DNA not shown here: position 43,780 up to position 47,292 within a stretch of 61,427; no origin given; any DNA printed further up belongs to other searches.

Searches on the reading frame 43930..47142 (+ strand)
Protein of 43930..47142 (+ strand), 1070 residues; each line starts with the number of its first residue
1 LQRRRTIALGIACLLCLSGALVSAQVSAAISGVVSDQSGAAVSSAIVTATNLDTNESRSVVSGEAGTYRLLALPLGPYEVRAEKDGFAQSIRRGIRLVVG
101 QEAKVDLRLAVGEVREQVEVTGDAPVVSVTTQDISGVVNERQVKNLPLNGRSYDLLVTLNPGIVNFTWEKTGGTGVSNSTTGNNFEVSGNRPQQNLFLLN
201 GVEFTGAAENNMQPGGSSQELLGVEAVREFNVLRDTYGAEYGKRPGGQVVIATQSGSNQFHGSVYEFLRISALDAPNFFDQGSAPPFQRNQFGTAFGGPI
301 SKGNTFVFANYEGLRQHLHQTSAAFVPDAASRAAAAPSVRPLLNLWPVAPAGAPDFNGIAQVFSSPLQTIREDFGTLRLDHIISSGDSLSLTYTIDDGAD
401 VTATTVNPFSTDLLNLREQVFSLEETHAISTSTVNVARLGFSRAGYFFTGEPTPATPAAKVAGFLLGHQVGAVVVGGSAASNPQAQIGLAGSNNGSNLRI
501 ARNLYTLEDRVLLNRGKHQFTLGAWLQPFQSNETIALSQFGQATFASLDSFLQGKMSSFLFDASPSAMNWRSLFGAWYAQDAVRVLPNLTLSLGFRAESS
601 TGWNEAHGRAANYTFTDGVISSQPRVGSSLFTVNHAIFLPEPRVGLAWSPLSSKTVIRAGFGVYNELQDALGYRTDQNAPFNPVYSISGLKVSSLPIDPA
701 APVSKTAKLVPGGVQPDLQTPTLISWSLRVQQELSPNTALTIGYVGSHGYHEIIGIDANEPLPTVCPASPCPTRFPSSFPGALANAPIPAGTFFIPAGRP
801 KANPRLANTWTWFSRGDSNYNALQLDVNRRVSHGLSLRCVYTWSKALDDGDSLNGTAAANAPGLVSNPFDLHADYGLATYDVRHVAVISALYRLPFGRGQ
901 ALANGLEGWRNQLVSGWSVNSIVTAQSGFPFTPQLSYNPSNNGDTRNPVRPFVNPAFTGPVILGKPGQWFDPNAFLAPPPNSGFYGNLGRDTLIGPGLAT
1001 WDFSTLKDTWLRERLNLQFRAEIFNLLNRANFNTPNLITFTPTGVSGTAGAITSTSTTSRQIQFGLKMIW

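Call 51: search_protein_families(library=pfam, proteins=[window:43930-47142:+], max_evalue=0.00001)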
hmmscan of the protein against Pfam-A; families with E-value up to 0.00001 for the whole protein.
window:43930-47142:+ (1070 aa): 2 families
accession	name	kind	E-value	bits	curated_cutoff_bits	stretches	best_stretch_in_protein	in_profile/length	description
PF25183.1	OMP_b-brl_4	-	9.2e-181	603.7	30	1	253-1063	2-838/838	Outer membrane beta barrel domain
PF13620.12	CarboxypepD_reg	-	6.9e-19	68.4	32.3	1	30-109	2-81/82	Carboxypeptidase regulatory-like domain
